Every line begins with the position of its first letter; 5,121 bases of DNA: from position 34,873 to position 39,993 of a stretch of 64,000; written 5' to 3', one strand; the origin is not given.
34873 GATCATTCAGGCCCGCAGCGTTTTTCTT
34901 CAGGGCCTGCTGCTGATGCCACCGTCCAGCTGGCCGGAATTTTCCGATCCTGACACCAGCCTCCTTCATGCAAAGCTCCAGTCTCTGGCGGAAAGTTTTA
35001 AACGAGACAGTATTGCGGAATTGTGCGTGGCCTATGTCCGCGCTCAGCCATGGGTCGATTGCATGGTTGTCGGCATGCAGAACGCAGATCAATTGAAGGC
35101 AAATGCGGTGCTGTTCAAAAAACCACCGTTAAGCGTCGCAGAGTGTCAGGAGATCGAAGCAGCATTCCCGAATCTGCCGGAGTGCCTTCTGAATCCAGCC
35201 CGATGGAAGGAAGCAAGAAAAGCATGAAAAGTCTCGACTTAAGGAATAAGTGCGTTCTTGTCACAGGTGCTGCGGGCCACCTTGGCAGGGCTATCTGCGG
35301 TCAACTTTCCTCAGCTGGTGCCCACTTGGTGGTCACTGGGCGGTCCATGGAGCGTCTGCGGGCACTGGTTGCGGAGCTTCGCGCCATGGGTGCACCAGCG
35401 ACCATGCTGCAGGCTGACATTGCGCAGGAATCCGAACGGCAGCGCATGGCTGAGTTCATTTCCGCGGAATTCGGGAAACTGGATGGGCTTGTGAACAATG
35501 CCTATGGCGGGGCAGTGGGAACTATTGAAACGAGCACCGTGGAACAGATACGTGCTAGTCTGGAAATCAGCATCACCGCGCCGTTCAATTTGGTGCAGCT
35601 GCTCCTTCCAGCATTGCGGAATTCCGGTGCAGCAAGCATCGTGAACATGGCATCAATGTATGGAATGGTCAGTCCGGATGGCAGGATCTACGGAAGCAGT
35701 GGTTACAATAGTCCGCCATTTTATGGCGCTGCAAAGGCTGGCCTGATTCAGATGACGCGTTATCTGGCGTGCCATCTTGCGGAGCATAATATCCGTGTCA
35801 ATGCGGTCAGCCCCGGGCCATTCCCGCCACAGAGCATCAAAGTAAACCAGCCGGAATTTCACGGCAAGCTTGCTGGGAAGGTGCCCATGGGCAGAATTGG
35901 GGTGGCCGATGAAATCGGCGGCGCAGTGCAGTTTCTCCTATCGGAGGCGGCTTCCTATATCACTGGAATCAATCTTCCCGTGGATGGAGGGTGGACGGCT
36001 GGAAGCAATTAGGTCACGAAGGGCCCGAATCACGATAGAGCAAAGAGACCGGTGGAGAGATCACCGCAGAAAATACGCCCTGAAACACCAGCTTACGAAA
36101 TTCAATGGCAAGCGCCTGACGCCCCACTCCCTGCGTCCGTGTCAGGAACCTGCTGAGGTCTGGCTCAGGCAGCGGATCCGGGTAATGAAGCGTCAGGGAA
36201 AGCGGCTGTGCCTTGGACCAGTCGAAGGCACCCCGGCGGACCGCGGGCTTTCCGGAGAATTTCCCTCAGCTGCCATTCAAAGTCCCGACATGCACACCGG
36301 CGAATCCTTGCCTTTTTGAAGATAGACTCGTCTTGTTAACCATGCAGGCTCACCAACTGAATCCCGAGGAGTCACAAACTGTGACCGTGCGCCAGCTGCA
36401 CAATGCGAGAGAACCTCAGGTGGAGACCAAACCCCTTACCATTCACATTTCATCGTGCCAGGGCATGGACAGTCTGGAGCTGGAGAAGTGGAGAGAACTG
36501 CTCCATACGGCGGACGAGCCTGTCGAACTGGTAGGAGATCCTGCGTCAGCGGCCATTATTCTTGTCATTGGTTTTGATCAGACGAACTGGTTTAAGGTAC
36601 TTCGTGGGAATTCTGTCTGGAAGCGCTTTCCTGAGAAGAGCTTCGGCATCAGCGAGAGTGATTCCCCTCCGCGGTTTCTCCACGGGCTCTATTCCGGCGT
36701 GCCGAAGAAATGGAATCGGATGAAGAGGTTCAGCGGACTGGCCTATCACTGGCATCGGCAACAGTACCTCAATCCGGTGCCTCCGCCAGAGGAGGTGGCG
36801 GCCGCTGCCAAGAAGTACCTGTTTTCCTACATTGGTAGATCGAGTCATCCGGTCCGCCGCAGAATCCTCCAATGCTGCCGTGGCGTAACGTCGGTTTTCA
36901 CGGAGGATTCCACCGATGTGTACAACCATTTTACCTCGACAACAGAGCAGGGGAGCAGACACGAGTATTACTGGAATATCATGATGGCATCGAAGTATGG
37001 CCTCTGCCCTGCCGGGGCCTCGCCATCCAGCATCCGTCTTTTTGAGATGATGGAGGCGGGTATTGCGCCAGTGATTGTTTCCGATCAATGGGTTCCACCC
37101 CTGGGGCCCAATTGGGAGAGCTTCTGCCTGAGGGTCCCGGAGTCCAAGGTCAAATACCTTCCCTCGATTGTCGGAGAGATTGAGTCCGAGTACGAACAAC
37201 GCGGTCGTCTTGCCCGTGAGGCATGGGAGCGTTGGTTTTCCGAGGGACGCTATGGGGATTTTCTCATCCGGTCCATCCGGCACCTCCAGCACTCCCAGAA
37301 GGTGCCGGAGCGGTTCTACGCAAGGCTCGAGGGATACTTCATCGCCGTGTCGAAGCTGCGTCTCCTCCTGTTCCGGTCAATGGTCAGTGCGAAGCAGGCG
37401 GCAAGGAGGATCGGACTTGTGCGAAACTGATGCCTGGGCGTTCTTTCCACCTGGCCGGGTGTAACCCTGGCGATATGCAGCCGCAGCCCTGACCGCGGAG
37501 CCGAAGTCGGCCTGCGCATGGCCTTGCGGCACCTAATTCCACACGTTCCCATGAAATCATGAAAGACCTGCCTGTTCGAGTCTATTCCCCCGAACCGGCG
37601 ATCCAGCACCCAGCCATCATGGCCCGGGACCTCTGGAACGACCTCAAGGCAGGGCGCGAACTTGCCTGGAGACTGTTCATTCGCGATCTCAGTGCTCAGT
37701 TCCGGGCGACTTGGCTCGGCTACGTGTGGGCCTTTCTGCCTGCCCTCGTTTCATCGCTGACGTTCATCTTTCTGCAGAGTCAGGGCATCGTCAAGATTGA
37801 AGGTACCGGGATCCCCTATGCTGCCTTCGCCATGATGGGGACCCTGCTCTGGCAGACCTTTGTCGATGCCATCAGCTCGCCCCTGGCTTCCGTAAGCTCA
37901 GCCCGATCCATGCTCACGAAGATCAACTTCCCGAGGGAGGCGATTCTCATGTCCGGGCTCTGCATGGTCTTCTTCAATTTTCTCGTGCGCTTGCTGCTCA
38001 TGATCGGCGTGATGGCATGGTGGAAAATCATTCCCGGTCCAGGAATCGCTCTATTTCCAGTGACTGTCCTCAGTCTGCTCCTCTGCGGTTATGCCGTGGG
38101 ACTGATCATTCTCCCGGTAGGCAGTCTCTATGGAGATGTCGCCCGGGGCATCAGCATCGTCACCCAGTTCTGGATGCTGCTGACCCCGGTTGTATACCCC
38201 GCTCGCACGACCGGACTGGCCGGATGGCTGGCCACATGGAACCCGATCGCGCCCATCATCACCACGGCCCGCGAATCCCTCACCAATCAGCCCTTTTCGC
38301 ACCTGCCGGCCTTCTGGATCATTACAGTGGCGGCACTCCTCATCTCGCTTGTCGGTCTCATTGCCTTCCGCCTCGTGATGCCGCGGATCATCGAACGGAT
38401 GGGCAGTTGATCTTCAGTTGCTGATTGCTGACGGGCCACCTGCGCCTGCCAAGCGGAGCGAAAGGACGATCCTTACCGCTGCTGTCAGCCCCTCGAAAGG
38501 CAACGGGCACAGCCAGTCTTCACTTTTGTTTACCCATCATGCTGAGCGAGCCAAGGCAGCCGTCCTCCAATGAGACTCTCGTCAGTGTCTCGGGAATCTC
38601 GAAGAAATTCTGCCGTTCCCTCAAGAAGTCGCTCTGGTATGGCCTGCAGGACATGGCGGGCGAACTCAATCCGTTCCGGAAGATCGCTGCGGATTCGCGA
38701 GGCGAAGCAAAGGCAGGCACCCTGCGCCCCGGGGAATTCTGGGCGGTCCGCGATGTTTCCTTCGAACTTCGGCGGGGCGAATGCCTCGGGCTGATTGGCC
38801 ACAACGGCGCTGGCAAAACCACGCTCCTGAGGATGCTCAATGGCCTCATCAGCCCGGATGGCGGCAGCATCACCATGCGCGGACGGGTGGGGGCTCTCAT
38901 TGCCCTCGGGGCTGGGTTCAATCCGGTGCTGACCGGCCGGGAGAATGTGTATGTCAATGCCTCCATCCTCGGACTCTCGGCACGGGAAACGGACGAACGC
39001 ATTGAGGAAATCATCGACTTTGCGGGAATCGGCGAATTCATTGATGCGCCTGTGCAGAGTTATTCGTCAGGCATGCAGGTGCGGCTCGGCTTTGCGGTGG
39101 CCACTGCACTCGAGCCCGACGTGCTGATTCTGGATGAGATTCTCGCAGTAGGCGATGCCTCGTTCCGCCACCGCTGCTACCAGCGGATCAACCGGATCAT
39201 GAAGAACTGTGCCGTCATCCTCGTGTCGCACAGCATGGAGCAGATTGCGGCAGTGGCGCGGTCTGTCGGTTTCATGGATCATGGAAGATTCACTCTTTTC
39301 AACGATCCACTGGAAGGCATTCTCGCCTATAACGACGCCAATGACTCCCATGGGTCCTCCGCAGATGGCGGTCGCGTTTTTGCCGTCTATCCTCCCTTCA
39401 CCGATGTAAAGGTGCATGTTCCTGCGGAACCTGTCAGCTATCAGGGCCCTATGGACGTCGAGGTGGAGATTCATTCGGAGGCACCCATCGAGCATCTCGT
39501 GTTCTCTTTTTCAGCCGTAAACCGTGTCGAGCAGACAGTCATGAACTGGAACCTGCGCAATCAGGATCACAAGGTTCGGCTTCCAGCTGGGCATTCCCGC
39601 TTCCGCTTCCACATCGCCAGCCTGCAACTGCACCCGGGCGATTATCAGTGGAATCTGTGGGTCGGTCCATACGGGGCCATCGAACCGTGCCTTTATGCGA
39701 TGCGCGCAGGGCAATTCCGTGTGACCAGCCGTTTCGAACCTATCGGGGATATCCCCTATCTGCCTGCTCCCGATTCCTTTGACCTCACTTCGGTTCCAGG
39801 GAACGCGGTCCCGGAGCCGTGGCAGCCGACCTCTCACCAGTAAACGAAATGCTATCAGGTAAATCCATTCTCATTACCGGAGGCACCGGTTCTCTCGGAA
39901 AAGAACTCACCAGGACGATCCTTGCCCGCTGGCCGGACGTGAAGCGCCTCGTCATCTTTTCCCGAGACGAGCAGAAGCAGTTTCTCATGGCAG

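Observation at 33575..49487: Complete pseudaminic-acid pathway embedded in a Wzm/Wzt (ABC-transporter-dependent) glycan locus with unusual enzyme fusions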

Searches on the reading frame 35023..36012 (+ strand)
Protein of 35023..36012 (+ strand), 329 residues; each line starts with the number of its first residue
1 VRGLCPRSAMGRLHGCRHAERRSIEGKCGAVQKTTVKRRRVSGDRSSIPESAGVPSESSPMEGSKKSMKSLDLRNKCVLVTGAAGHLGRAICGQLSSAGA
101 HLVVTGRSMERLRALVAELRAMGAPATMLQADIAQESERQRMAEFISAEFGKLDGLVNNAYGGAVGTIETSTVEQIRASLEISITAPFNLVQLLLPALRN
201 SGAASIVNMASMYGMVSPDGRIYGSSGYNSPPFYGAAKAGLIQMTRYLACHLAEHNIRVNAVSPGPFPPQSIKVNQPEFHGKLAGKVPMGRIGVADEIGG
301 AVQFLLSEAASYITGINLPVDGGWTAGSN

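Call 4: search_protein_families(library=pfam, proteins=[window:35023-36012:+], max_evalue=0.01)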
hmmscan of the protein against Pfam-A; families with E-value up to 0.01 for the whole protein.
window:35023-36012:+ (329 aa): 6 families
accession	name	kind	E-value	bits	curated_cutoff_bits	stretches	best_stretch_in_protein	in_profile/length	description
PF13561.12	adh_short_C2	-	7.1e-51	173.5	27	1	82-325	1-236/236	Enoyl-(Acyl carrier protein) reductase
PF00106.31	adh_short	-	1.4e-43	149.1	26.6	1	76-267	1-182/195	short chain dehydrogenase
PF08659.16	KR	-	1.9e-15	57.7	22.6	1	78-216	3-141/180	KR domain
PF01370.27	Epimerase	-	1.4e-07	31.7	20.9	1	78-248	1-156/240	NAD dependent epimerase/dehydratase family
PF01488.26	Shikimate_DH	-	0.00091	19.8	24.3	1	72-123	9-60/138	Shikimate / quinate 5-dehydrogenase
PF03807.23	F420_oxidored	-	0.0044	18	21.6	1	84-123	7-46/94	NADP oxidoreductase coenzyme F420-dependent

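Call 5: search_protein_families(library=ncbifam, proteins=[window:35023-36012:+], max_evalue=0.01)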
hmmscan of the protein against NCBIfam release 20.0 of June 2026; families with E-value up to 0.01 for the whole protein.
window:35023-36012:+ (329 aa): 243 families (the best 25 are shown)
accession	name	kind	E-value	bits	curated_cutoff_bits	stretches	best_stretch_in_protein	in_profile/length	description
NF005559.1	PRK07231.1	subfamily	1.1e-50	172.4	215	1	73-325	2-248/249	glucose 1-dehydrogenase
NF006070.0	PRK08213.1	subfamily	1e-48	166.1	279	1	69-326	6-258/259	gluconate 5-dehydrogenase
NF052558.1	MBtsdlDhBudC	equivalog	4.4e-48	164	270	1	74-327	2-244/250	meso-2,3-butanediol dehydrogenase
NF005067.0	PRK06484.1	equivalog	1.2e-47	162.7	713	1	73-326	7-253/524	short chain dehydrogenase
NF004778.0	PRK06124.1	equivalog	1.4e-47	162.2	303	1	68-326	4-254/256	SDR family oxidoreductase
NF006693.0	PRK09242.1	equivalog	4e-45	154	328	1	71-325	6-254/258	SDR family oxidoreductase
NF009468.0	PRK12826.1-4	equivalog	1.8e-44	152.3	318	1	72-324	4-247/256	SDR family oxidoreductase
NF004198.0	PRK05653.1-3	equivalog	6.1e-44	150.3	296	1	73-324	5-246/248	3-oxoacyl-ACP reductase FabG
NF004791.0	PRK06138.1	equivalog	2.3e-43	148.3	312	1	72-326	2-251/252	SDR family oxidoreductase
NF009466.0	PRK12826.1-2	subfamily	9.6e-43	146.4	222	1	75-325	3-245/248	3-oxoacyl-ACP reductase FabG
NF047420.2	EF_P_mod_YmfI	equivalog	1.1e-42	146.4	238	1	78-324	2-235/236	elongation factor P 5-aminopentanone reductase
NF006619.0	PRK09186.1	equivalog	1.3e-42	146.2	255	1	73-325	2-255/256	oxidoreductase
NF005681.0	PRK07478.1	subfamily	2.6e-42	145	267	1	72-325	3-250/254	SDR family oxidoreductase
NF005873.0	PRK07814.1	equivalog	4.6e-42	144.3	346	1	72-326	7-253/263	SDR family oxidoreductase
NF006121.0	PRK08265.1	subfamily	1.1e-41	143.1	294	1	72-326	4-247/263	short chain dehydrogenase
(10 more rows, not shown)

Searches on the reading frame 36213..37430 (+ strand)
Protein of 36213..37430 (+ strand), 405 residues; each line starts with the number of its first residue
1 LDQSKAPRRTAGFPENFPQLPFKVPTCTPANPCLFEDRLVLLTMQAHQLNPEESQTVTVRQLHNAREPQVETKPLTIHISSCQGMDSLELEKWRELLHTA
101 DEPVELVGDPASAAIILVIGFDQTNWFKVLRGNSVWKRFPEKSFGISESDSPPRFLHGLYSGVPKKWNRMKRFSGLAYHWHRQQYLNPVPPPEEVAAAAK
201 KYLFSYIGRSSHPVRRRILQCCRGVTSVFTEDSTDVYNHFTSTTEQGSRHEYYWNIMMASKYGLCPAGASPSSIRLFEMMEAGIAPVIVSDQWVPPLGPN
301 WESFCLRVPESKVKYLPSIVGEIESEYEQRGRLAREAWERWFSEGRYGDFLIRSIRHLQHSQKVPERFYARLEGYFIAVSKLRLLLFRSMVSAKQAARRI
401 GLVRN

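Call 4: search_protein_families(library=pfam, proteins=[window:36213-37430:+], max_evalue=0.01)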
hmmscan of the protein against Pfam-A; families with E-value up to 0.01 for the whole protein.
window:36213-37430:+ (405 aa): 2 families
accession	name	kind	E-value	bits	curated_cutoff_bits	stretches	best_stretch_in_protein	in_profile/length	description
PF03016.20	Exostosin_GT47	-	6.5e-17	62.2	33.4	1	198-321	170-291/293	Exostosin GT47 domain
PF24785.1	RXYLT1_C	-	0.00054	19.9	27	1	196-289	14-106/187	RXYLT1 C-terminal domain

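Call 5: search_protein_families(library=ncbifam, proteins=[window:36213-37430:+], max_evalue=0.01)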
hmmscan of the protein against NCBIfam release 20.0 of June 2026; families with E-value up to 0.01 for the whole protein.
window:36213-37430:+ (405 aa): 0 families

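Call 15: search_protein_families(library=ncbifam, proteins=[window:36213-37430:+], max_evalue=1)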
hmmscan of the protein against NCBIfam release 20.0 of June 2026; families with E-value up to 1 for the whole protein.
window:36213-37430:+ (405 aa): 0 families

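Call 64: search_solved_structures(query=window:36342-37430:+, max_evalue=1)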
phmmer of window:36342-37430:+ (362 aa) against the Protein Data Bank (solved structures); distinct sequences matched with E-value up to 1: 19.
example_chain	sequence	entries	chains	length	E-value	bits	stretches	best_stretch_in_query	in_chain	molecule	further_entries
5i9g_C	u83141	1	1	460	3.3e-19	72.3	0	220-247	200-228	pentatricopeptide repeat protein dPPR-U8C2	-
5i9f_A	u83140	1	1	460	5.8e-19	71.5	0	220-247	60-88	pentatricopeptide repeat protein dPPR-U10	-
5i9d_A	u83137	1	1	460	5.8e-19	71.5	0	220-247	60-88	pentatricopeptide repeat protein dPPR-U8A2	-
5i9h_A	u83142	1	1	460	6.8e-19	71.3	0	220-247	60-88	pentatricopeptide repeat protein dPPR-U8G2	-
7scj_B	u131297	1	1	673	1.2e-05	27.7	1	164-300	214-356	Exostosin-2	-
7sch_B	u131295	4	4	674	1.2e-05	27.7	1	164-300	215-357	Exostosin-2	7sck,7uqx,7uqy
7zay_B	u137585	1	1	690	1.3e-05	27.6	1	164-300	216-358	Exostosin-2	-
7sch_A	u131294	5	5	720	0.018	17.2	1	208-301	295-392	Exostosin-1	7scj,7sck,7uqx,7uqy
7zay_A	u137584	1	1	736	0.018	17.2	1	208-301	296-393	Exostosin-1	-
5iww_D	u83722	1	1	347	0.052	15.7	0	220-243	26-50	PLS9-PPR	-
7au2_A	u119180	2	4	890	0.14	14.3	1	228-302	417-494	Exostosin-like 3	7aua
8og1_A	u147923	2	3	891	0.14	14.3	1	228-302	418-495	Exostosin-like 3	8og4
3sby_A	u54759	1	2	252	0.42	12.7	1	102-160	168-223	Methylmalonic aciduria and homocystinuria type C protein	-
3sc0_A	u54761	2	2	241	0.42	12.7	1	102-160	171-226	Methylmalonic aciduria and homocystinuria type C protein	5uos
7wuz_A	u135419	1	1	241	0.43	12.7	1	102-160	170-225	Cyanocobalamin reductase / alkylcobalamin dealkylase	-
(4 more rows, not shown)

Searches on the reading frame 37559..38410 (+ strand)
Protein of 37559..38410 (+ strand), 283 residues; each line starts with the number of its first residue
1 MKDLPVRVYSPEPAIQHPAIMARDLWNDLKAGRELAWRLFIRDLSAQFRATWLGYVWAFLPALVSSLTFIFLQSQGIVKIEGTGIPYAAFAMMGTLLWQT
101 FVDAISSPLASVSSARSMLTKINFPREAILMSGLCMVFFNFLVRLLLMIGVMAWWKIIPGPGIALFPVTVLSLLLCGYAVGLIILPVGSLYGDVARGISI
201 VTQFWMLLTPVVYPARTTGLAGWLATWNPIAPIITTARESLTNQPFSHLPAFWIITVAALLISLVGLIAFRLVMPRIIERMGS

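Call 4: search_protein_families(library=pfam, proteins=[window:37559-38410:+], max_evalue=0.01)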
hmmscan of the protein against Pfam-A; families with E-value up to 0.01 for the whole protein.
window:37559-38410:+ (283 aa): 0 families

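Call 5: search_protein_families(library=ncbifam, proteins=[window:37559-38410:+], max_evalue=0.01)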
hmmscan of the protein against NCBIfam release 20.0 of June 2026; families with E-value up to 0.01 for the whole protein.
window:37559-38410:+ (283 aa): 0 families

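Call 41: search_solved_structures(query=window:37559-38410:+, max_evalue=0.01)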
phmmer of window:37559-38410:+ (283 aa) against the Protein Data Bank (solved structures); distinct sequences matched with E-value up to 0.01: 3.
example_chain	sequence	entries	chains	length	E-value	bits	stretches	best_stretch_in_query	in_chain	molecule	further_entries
6m96_B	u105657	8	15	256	1.5e-06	31.3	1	40-271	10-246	Transport permease protein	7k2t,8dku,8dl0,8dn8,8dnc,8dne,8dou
6oih_D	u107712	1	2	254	1.5e-06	31.2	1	40-271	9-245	Transport permease protein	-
6jbh_C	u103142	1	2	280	0.0088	18.9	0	36-261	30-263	TarG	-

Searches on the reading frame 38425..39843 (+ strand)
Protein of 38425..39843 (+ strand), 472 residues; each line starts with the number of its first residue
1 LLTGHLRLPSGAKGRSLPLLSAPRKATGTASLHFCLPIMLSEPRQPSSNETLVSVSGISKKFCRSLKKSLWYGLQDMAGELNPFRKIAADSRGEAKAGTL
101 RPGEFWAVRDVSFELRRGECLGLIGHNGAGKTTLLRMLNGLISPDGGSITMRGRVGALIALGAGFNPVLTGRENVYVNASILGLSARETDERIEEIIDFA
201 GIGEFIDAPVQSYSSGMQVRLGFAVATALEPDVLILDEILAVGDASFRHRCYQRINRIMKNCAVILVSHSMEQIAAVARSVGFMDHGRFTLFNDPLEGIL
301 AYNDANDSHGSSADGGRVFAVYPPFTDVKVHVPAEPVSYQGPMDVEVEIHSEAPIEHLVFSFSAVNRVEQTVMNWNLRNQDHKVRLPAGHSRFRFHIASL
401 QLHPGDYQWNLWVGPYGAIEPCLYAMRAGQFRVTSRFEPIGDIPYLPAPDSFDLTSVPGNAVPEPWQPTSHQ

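Call 4: search_protein_families(library=pfam, proteins=[window:38425-39843:+], max_evalue=0.01)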
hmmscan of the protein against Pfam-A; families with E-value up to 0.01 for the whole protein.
window:38425-39843:+ (472 aa): 5 families
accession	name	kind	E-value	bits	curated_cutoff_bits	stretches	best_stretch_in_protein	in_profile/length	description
PF00005.33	ABC_tran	-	5.6e-25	89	25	1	109-239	2-135/137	ABC transporter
PF14524.12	Wzt_C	-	5.3e-06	26.9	30.4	1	337-434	28-130/143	Wzt C-terminal domain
PF13304.12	AAA_21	-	7e-05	23.5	27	0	122-143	3-30/304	AAA domain, putative AbiEii toxin, Type IV TA system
PF02463.25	SMC_N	-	0.0012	18.8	40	0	219-283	147-211/220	RecF/RecN/SMC N terminal domain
PF13401.12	AAA_22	-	0.0083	16.9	27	0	119-248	6-102/130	AAA domain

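Call 5: search_protein_families(library=ncbifam, proteins=[window:38425-39843:+], max_evalue=0.01)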
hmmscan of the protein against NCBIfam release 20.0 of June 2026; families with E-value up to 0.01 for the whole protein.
window:38425-39843:+ (472 aa): 182 families (the best 25 are shown)
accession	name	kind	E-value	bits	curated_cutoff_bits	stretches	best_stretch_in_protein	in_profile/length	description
NF010065.0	PRK13545.1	equivalog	1.7e-48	165.6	538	1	105-293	36-225/549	teichoic acids export protein ATP-binding subunit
NF050108.1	galactan_ABC_ATP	equivalog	7.9e-47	159.5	400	1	107-292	44-230/244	galactan export ABC transporter ATP-binding subunit Wzt/RfbE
NF010066.0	PRK13546.1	equivalog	1.7e-43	148.9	320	1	104-295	36-227/264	teichoic acids export ABC transporter ATP-binding subunit TagH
TIGR01188.1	drrA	subfamily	4.6e-37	127.9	312.45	1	103-290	4-203/302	daunorubicin resistance ABC transporter, ATP-binding protein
NF010060.0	PRK13537.1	equivalog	1.8e-32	112.5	521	1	105-289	28-224/314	nodulation factor ABC transporter ATP-binding protein NodI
TIGR04521.1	ECF_ATPase_2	equivalog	2.8e-30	105.4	330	2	174-297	105-231/279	energy-coupling factor transporter ATPase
TIGR01288.1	nodI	equivalog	4.8e-29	101.3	424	1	107-288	19-212/303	nodulation factor ABC transporter ATP-binding protein NodI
NF010059.0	PRK13536.1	equivalog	9.4e-29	100.2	549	1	107-288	58-251/342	nodulation factor ABC transporter ATP-binding protein NodI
NF033858.1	ABC2_perm_RbbA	equivalog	7.6e-28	96.9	1050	1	93-295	267-481/909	ribosome-associated ATPase/putative transporter RbbA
NF010158.0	PRK13637.1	equivalog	3e-26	92.2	390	2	179-297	109-231/287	energy-coupling factor transporter ATPase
TIGR04520.1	ECF_ATPase_1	equivalog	2e-25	89.7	315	2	182-295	106-220/269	energy-coupling factor transporter ATPase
TIGR03740.1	galliderm_ABC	subfamily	4.3e-25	88.7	309.75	1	107-290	15-203/223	lantibiotic protection ABC transporter ATP-binding subunit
TIGR03265.1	PhnT2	equivalog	2.8e-24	86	457.7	1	103-296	15-220/353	putative 2-aminoethylphosphonate ABC transporter ATP-binding protein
TIGR00968.1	3a0106s01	subfamily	2.9e-23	82.6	342.75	1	102-290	10-210/237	sulfate ABC transporter ATP-binding protein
TIGR01166.1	cbiO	subfamily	3e-23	82.3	211.8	2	107-154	7-54/190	cobalt ABC transporter, ATP-binding protein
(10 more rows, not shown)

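Call 42: search_solved_structures(query=window:38539-39843:+, max_evalue=1e-20)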
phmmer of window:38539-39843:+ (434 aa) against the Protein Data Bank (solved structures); distinct sequences matched with E-value up to 1e-20: 31.
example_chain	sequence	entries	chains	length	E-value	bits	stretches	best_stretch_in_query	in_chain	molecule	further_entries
8dku_A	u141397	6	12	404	6.6e-53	183.4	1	66-372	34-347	ABC transporter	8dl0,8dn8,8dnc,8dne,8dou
7k2t_A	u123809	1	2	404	1.7e-52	182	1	66-372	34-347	ABC transporter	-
6amx_A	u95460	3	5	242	1.3e-51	179.1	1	66-240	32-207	ABC transporter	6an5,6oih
6m96_A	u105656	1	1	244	3.6e-51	177.7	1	66-240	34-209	ABC transporter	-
7dd0_A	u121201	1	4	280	4e-50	174.2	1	64-259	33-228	Teichoic acids export ATP-binding protein TagH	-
6jbh_A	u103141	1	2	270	5.8e-45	157.2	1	66-259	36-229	TarH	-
9qhw_C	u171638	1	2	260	4.4e-44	154.3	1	68-265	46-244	ABC transporter ATP-binding protein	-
9qfx_C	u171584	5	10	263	4.5e-44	154.3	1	68-265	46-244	ABC transporter ATP-binding protein | Probable o-antigen/lipopolysaccharide transport ATP-binding protein ABC transporter RfbE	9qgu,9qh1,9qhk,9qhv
9qhx_C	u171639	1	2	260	1.1e-43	153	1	68-265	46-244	ABC transporter ATP-binding protein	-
9qhj_C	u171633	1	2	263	1.1e-43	153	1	68-265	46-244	Probable o-antigen/lipopolysaccharide transport ATP-binding protein ABC transporter RfbE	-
9cfl_B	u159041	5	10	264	4.7e-38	134.4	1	66-259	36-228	Teichoic acids export ATP-binding protein TagH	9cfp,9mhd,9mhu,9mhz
8tsi_A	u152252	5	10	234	6.9e-36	127.3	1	65-267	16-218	ABC transporter ATP-binding protein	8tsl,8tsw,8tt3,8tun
8tsh_A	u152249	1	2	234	1.8e-35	125.9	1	65-267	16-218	ABC transporter ATP-binding protein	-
7w01_A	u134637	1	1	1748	4.2e-34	121.4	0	68-250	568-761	Phospholipid-transporting ATPase ABCA3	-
7w02_A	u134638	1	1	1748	2.8e-33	118.7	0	68-250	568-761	Phospholipid-transporting ATPase ABCA3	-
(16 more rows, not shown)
